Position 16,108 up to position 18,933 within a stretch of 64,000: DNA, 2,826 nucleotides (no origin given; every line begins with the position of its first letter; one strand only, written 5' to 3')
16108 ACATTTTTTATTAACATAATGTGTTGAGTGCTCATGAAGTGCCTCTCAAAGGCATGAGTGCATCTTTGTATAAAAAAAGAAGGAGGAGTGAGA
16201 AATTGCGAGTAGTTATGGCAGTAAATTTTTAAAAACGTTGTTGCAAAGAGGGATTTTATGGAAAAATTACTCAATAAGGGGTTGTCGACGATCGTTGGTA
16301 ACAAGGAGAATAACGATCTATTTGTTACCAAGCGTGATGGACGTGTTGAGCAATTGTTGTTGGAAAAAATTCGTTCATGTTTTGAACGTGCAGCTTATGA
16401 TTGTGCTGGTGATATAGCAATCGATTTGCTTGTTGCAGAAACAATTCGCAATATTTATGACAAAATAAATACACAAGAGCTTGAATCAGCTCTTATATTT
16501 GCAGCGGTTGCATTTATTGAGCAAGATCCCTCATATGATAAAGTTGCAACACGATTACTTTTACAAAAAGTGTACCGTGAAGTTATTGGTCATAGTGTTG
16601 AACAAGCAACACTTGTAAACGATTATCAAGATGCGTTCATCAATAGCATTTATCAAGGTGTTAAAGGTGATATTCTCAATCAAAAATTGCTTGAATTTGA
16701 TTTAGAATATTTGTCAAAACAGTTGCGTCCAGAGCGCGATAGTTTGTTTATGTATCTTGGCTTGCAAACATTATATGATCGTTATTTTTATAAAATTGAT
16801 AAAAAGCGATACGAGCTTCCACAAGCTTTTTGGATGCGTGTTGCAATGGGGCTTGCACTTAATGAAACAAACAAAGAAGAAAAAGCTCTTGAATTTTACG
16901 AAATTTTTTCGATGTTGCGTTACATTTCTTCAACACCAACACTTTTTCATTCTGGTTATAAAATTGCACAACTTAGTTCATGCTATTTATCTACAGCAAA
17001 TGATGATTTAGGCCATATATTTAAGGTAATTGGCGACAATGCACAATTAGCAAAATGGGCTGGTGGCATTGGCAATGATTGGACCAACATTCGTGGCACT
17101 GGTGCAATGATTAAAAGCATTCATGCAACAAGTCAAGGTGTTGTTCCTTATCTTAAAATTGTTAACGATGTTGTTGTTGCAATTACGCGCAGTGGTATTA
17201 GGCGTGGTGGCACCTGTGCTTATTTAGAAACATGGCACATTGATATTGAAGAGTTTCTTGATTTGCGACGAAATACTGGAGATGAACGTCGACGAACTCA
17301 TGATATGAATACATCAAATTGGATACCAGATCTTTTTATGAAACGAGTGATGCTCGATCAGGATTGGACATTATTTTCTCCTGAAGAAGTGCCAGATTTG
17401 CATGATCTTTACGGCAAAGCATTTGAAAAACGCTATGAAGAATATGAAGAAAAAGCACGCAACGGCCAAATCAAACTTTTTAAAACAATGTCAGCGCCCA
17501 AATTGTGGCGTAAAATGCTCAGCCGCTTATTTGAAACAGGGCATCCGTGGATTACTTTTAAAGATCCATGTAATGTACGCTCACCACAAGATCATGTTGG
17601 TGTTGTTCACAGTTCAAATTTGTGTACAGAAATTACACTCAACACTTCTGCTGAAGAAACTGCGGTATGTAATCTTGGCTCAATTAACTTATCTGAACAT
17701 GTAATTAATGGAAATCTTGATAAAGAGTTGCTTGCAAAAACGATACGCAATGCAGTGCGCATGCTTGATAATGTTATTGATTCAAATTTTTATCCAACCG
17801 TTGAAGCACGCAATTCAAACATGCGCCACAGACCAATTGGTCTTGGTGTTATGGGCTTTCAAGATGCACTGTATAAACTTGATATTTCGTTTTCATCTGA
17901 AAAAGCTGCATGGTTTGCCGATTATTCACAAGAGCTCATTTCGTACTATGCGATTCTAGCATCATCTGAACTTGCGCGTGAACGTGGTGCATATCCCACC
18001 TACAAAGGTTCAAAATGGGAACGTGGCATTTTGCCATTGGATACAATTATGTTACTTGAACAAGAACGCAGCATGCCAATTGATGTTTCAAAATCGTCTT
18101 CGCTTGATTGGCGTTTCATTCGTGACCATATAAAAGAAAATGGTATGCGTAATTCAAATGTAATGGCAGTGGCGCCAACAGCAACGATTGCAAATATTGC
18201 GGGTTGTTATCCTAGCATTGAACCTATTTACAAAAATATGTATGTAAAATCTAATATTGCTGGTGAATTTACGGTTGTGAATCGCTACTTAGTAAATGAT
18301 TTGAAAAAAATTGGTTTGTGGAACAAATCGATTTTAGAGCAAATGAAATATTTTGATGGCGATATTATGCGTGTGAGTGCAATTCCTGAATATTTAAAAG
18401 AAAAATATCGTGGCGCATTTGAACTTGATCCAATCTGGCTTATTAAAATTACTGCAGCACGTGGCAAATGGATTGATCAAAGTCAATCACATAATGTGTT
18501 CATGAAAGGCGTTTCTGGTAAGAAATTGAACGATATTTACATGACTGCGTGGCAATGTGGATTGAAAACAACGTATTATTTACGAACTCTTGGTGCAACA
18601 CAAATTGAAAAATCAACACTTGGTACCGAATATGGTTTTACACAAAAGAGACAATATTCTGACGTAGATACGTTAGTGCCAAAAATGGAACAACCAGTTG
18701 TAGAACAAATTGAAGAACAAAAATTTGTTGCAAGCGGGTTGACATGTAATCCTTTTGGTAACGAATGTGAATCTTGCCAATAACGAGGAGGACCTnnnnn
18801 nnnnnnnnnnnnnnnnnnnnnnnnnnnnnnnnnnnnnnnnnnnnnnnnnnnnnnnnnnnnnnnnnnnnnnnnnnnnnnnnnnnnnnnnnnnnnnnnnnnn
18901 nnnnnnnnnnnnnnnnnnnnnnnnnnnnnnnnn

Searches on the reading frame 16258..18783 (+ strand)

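Call 8: search_protein_families(library=ncbifam, proteins=[window:16258-18783:+], max_evalue=0.00001)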
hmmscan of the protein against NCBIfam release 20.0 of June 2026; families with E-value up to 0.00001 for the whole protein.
window:16258-18783:+ (841 aa): 21 families
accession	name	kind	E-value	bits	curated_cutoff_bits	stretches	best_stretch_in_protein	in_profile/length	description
NF005544.0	PRK07207.1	equivalog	0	1228.2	965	1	16-841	144-965/965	ribonucleoside-diphosphate reductase subunit alpha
NF009029.0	PRK12365.1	equivalog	0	1030.7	1350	1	20-789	235-1005/1046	ribonucleoside-diphosphate reductase subunit alpha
NF005101.0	PRK06539.1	equivalog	3.2e-234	779.6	988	1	21-791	3-774/822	ribonucleoside-diphosphate reductase subunit alpha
TIGR02506.1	NrdE_NrdA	equivalog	5.9e-211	702.1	341.05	1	166-777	1-615/616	ribonucleoside-diphosphate reductase subunit alpha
NF006279.0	PRK08447.1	equivalog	4.6e-193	643.7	1082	3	22-465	3-435/789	ribonucleoside-diphosphate reductase subunit alpha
NF006665.0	PRK09209.1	equivalog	4.3e-142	475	1057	2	67-665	57-665/761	ribonucleoside-diphosphate reductase subunit alpha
NF005483.0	PRK07088.1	equivalog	4.4e-132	441.8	1214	3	22-467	4-469/764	ribonucleoside-diphosphate reductase subunit alpha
NF009028.0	PRK12364.1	equivalog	3.9e-126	422.1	1377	3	55-467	128-544/842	ribonucleoside-diphosphate reductase subunit alpha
NF006577.0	PRK09102.1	equivalog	1.8e-107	360.1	620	3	158-378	19-229/604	ribonucleoside-diphosphate reductase subunit alpha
TIGR02504.1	NrdJ_Z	equivalog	5.1e-105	352.3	399.95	1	171-771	4-592/606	adenosylcobalamin-dependent ribonucleoside-diphosphate reductase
NF006417.0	PRK08665.1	equivalog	7.9e-95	318.7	961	1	172-772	20-560/759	vitamin B12-dependent ribonucleotide reductase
NF006578.0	PRK09103.1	equivalog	3.2e-89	299.9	813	1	18-778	2-735/761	class 1a ribonucleoside-diphosphate reductase subunit alpha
NF005010.0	PRK06406.1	subfamily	7.9e-80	269.1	1125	3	399-589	379-565/771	vitamin B12-dependent ribonucleotide reductase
TIGR04170.1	RNR_1b_NrdE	exception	5.3e-77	259.6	750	2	149-662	71-594/698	class 1b ribonucleoside-diphosphate reductase subunit alpha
TIGR02510.1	NrdE-prime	equivalog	9e-55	186.2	602.25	3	624-782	385-546/560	ribonucleoside-diphosphate reductase subunit alpha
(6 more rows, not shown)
